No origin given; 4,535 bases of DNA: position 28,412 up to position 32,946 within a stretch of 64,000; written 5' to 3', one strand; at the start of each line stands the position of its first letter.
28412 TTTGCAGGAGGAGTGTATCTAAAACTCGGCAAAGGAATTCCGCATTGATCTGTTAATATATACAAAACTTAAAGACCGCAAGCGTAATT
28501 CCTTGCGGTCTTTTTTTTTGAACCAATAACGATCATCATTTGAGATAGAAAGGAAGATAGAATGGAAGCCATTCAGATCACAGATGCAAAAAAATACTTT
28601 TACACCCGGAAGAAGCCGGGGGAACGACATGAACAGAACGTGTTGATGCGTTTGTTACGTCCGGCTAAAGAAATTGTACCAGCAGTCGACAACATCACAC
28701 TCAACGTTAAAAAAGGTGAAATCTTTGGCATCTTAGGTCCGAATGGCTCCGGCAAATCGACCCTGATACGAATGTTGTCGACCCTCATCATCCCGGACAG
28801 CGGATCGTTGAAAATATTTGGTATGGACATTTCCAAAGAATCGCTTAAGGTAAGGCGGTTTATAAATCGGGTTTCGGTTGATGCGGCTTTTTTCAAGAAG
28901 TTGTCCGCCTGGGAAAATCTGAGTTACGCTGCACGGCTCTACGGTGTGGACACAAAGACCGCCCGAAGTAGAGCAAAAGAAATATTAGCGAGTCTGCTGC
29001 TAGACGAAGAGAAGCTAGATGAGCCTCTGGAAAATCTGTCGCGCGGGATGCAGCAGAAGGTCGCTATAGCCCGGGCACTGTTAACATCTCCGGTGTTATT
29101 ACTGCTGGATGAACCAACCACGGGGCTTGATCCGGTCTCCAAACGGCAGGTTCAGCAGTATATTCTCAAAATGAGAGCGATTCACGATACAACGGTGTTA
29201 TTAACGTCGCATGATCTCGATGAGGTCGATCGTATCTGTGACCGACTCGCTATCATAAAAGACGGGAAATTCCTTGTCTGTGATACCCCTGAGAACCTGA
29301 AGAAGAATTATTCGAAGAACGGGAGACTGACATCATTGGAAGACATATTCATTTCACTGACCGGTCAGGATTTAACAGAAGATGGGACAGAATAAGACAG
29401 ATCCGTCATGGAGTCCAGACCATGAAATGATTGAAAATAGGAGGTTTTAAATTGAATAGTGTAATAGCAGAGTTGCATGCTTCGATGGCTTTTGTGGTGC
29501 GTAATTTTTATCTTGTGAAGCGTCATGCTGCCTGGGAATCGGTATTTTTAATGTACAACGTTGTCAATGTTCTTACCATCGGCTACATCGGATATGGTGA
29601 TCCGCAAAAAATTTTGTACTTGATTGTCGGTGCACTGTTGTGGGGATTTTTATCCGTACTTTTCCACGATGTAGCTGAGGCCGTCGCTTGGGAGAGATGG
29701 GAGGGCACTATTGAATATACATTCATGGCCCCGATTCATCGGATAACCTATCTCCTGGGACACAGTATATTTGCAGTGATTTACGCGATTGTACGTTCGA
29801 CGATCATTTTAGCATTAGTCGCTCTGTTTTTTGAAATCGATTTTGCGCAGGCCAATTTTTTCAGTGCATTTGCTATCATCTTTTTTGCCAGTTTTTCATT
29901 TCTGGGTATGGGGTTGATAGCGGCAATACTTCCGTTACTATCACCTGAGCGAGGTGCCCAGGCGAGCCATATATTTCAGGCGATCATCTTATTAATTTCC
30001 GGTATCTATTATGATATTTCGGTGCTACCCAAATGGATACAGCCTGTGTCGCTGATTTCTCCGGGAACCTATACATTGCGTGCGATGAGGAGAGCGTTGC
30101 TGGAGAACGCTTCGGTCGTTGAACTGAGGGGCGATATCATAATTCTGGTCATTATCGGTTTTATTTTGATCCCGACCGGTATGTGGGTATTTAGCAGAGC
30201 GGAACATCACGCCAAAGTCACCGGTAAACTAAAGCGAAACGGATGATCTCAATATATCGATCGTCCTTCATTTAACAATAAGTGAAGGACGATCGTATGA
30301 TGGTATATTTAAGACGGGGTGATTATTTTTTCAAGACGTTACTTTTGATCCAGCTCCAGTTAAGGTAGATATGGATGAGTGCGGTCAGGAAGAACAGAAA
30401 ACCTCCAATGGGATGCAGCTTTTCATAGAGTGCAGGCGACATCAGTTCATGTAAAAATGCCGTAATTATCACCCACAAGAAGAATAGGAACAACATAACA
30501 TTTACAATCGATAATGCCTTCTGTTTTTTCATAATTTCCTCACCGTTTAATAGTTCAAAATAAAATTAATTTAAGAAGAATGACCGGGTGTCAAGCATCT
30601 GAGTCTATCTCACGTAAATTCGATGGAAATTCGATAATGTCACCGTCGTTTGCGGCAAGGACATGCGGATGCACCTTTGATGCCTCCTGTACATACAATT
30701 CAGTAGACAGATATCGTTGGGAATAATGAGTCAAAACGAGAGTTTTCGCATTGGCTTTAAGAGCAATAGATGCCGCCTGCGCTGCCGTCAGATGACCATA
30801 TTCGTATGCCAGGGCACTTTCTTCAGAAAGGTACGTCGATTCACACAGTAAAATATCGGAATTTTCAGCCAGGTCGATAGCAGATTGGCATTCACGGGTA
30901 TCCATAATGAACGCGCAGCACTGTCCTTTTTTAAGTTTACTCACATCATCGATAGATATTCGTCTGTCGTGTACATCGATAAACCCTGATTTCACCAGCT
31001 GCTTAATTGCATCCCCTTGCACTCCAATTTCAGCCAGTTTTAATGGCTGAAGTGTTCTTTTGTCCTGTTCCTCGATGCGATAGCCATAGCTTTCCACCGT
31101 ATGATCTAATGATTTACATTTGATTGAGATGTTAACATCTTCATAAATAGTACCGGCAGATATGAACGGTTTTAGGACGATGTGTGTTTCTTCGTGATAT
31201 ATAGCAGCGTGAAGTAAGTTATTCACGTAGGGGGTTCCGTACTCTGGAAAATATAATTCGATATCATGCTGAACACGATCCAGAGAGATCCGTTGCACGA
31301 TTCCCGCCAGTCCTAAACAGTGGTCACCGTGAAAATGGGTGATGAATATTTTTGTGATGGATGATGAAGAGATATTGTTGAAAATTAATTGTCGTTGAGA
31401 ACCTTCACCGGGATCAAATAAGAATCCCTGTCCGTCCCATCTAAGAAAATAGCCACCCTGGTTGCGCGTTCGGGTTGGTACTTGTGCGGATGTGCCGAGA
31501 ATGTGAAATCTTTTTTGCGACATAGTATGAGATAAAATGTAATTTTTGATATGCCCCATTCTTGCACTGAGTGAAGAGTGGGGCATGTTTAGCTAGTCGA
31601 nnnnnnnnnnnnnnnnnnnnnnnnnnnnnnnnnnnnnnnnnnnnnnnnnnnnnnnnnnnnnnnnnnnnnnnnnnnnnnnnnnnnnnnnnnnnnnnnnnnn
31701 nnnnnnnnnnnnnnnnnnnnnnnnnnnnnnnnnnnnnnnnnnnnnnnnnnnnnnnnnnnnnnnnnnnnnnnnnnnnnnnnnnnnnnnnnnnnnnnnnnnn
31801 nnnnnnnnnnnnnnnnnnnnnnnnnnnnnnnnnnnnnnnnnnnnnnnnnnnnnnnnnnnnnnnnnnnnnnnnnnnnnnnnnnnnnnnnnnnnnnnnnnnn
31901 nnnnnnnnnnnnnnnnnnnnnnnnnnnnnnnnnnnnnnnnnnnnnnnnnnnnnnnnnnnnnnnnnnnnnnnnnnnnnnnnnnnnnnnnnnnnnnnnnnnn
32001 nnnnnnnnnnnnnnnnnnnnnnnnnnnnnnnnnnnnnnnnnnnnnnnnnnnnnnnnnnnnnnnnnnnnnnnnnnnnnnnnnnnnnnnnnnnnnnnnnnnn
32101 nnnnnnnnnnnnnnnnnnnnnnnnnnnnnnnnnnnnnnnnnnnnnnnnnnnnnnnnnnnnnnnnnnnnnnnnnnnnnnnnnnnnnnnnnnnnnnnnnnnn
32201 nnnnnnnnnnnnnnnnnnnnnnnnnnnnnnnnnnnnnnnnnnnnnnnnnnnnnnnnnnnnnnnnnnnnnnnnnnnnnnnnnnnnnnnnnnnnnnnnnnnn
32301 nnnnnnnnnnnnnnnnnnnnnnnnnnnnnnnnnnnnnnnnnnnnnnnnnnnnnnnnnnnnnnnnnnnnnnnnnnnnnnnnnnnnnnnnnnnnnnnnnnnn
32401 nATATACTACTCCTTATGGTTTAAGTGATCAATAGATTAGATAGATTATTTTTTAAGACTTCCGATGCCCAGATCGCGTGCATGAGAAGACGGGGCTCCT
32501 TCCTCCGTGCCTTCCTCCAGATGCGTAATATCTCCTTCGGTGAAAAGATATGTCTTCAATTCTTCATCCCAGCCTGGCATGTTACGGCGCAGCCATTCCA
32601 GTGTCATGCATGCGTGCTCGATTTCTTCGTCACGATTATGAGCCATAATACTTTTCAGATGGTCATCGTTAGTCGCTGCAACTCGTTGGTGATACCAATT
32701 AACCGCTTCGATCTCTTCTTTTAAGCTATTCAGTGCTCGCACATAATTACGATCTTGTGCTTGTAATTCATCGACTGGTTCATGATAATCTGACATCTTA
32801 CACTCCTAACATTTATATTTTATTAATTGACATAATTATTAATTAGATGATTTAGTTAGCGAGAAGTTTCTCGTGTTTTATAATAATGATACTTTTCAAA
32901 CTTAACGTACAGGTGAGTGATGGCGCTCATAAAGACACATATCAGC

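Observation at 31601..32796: Complete family-1 encapsulin nanocompartment operon with EncFtn cargo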

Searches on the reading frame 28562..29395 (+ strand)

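Call 18: search_protein_families(library=pfam, proteins=[window:28562-29395:+], max_evalue=0.001)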
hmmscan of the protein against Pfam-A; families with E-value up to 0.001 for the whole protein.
window:28562-29395:+ (277 aa): 6 families
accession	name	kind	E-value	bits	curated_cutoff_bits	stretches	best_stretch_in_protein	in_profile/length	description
PF00005.33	ABC_tran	-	1.8e-32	113.3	25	1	43-187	2-137/137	ABC transporter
PF13304.12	AAA_21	-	8.7e-13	49.4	27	2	147-219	226-300/304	AAA domain, putative AbiEii toxin, Type IV TA system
PF03215.21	Rad17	-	1.5e-05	25.4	23.8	1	11-182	7-172/186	Rad17 P-loop domain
PF13555.12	AAA_29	-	3.4e-05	23.9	27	1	47-80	17-50/61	P-loop containing region of AAA domain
PF13476.12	AAA_23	-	0.00027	22.1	27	1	45-76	13-43/201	AAA domain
PF02463.25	SMC_N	-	0.00098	19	40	0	53-205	25-187/220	RecF/RecN/SMC N terminal domain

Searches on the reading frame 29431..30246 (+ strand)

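Call 18: search_protein_families(library=pfam, proteins=[window:29431-30246:+], max_evalue=0.001)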
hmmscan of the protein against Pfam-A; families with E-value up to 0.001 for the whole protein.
window:29431-30246:+ (271 aa): 2 families
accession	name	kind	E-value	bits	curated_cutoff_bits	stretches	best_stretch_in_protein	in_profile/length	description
PF01061.29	ABC2_membrane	-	2.1e-15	57.2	26.9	1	23-223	8-210/211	ABC-2 type transporter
PF12698.13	ABC2_membrane_3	-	2.1e-10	40.6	31.6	1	56-247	155-342/347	ABC-2 family transporter protein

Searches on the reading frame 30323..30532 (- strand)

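Call 3: search_protein_families(library=pfam, proteins=[window:30323-30532:-], max_evalue=0.01)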
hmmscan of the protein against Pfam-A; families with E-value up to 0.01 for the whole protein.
window:30323-30532:- (69 aa): 2 families
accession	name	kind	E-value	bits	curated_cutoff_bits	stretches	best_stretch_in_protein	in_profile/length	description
PF14358.11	DUF4405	-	1.7e-05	25.6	26.7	1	9-59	1-66/66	Domain of unknown function (DUF4405)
PF04341.17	DUF485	-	0.0047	17.3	28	1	5-59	16-74/88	Protein of unknown function, DUF485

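Call 4: search_protein_families(library=ncbifam, proteins=[window:30323-30532:-], max_evalue=0.01)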
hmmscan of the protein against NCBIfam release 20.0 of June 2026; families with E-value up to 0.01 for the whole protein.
window:30323-30532:- (69 aa): 0 families

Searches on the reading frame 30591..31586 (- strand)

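Call 3: search_protein_families(library=pfam, proteins=[window:30591-31586:-], max_evalue=0.01)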
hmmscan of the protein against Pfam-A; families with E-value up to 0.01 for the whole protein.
window:30591-31586:- (331 aa): 3 families
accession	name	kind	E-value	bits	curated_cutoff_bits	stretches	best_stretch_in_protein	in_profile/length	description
PF12706.13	Lactamase_B_2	-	5.5e-14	52.7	27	2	55-177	3-136/200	Beta-lactamase superfamily domain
PF00753.33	Lactamase_B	-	4.6e-10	40.2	22.7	1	46-126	9-93/196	Metallo-beta-lactamase superfamily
PF13691.12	Lactamase_B_4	-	1.7e-05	24.8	27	1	47-90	16-61/63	tRNase Z endonuclease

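Call 4: search_protein_families(library=ncbifam, proteins=[window:30591-31586:-], max_evalue=0.01)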
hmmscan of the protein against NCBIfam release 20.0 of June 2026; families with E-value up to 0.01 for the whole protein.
window:30591-31586:- (331 aa): 14 families
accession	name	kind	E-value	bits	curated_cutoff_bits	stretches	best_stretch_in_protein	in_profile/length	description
NF000805.0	PRK00055.2-3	equivalog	3.4e-113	378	416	1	22-322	1-302/307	ribonuclease Z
NF000804.0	PRK00055.2-1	equivalog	4.6e-104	347.8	402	1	22-323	1-302/306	ribonuclease Z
TIGR02651.1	RNase_Z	equivalog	1.4e-86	290.2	292.95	1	27-319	2-301/302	ribonuclease Z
NF000801.0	PRK00055.1-3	equivalog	5.5e-77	258.8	252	1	28-321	5-304/307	ribonuclease Z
NF000800.0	PRK00055.1-1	equivalog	4.9e-50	170.2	398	1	28-315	4-300/305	ribonuclease Z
TIGR02649.1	true_RNase_BN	exception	5.4e-39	134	563.7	1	29-314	4-298/304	ribonuclease BN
NF002558.0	PRK02126.1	subfamily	8.7e-27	94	315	2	143-300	143-325/345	ribonuclease Z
NF041851.1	cyc_nuc_deg_phdiest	equivalog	2.1e-22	79.7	400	2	219-304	153-236/253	cyclic nucleotide-degrading phosphodiesterase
NF041257.1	GntH_guanitoxin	equivalog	7.1e-13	48.2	333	1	26-114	14-106/374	guanitoxin biosynthesis MBL fold metallo-hydrolase GntH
NF000806.0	PRK00055.2-4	equivalog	4.3e-09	36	363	1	29-97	6-74/280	ribonuclease Z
NF047979.1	lactonase_AidB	equivalog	1e-05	25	360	1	45-94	61-111/271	AidB family quorum-quenching N-acyl homoserine lactonase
TIGR03307.1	PhnP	equivalog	0.00021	20.8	272.25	1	38-177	32-156/249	phosphonate metabolism protein PhnP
TIGR03413.1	GSH_gloB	equivalog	0.0016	17.8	200.8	1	55-101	23-68/248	hydroxyacylglutathione hydrolase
TIGR02650.1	RNase_Z_T_toga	equivalog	0.0038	16.5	507.05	0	53-98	19-61/277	ribonuclease Z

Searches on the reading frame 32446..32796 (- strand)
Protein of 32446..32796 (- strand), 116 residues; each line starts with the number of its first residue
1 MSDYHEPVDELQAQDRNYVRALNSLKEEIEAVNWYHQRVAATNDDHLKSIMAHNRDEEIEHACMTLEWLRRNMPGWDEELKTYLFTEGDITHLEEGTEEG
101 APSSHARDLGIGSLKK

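Call 3: search_protein_families(library=pfam, proteins=[window:32446-32796:-], max_evalue=0.01)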
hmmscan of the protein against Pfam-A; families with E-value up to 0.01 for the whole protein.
window:32446-32796:- (116 aa): 3 families
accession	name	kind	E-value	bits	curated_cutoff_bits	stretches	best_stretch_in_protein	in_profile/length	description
PF22277.2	EncFtn-like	-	4.3e-42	142.2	27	1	4-87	2-85/85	EncFtn-like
PF17140.10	DUF5113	-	0.0005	20.5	27.1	1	3-71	10-73/161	Domain of unknown function (DUF5113)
PF10062.14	DUF2300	-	0.0089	16.6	25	0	59-82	42-65/127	Predicted secreted protein (DUF2300)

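Call 4: search_protein_families(library=ncbifam, proteins=[window:32446-32796:-], max_evalue=0.01)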
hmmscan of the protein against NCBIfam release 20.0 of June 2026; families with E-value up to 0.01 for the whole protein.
window:32446-32796:- (116 aa): 2 families
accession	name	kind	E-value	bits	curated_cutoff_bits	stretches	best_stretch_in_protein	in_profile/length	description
TIGR04535.1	ferrit_encaps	subfamily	1.3e-48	163.7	125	1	4-115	1-114/114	encapsulin-associated ferritin-like protein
NF058679.1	EncB_fam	subfamily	1.7e-20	73.2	90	1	17-114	20-117/117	encapsulin nanocompartment ferritin-likeEncB family encapsulin nanocompartment ferritin-like cargo protein cargo protein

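Call 6: search_solved_structures(query=window:32446-32796:-, show_alignments=3)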
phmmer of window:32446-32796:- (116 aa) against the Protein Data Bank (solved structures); distinct sequences matched with E-value up to 0.001: 12.
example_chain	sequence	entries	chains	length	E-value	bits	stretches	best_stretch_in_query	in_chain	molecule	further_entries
33bf_A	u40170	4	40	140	7.7e-31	109.6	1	3-103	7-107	Encapsulated ferritin-like protein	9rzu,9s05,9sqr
5da5_A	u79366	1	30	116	1.1e-29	106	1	3-95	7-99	Rru_A0973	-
5l8b_A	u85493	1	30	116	5.9e-29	103.6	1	3-95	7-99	Uncharacterized protein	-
6suw_A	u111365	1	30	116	5.9e-29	103.6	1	3-95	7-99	Uncharacterized protein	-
5l89_A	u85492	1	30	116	5.9e-29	103.6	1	3-95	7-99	Rru_A0973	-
6sv1_A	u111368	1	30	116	5.9e-29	103.6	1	3-95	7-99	Encapsulated Ferritin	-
5l8g_A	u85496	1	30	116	2.1e-28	101.8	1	3-95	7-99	Uncharacterized protein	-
3k6c_A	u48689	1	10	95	2.9e-27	98.1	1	3-92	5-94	Uncharacterized protein NE0167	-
7oe2_1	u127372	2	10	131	4.9e-27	97.4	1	3-106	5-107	Haliangium ochraceum Encapsulated ferritin localisation sequence | Haliangium ochraceum encapsulated ferritin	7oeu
5l8f_A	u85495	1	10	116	6.7e-27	97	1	3-95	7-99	Rru_A0973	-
5n5f_A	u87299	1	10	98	1.3e-25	92.8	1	3-95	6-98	encapsulated ferritin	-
7s8t_A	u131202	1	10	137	4.2e-06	29.9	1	15-90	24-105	EncC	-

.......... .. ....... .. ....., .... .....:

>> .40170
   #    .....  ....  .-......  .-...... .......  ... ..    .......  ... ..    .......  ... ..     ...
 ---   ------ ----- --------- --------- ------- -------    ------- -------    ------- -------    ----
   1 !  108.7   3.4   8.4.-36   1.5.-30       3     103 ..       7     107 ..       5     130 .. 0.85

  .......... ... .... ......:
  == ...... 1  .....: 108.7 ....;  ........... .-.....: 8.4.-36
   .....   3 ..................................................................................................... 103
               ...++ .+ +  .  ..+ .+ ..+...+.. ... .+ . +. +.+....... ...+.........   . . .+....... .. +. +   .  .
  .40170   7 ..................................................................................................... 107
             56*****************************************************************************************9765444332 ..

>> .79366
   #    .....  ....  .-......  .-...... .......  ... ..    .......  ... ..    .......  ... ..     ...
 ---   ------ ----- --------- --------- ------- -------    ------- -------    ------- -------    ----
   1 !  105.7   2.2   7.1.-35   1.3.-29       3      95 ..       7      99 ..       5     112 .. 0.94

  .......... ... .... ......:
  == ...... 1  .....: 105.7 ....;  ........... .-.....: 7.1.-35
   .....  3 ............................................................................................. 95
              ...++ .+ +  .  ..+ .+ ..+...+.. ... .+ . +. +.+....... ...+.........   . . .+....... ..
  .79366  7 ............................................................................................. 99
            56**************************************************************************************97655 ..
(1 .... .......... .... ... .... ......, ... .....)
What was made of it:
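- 32446..32796 (-): EncFtn (encapsulated ferritin-like ferroxidase) cargo gene, 116 aa. Gap-free alignment to R. rubrum EncFtn 5DA5, E=1e-29 (call 6).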
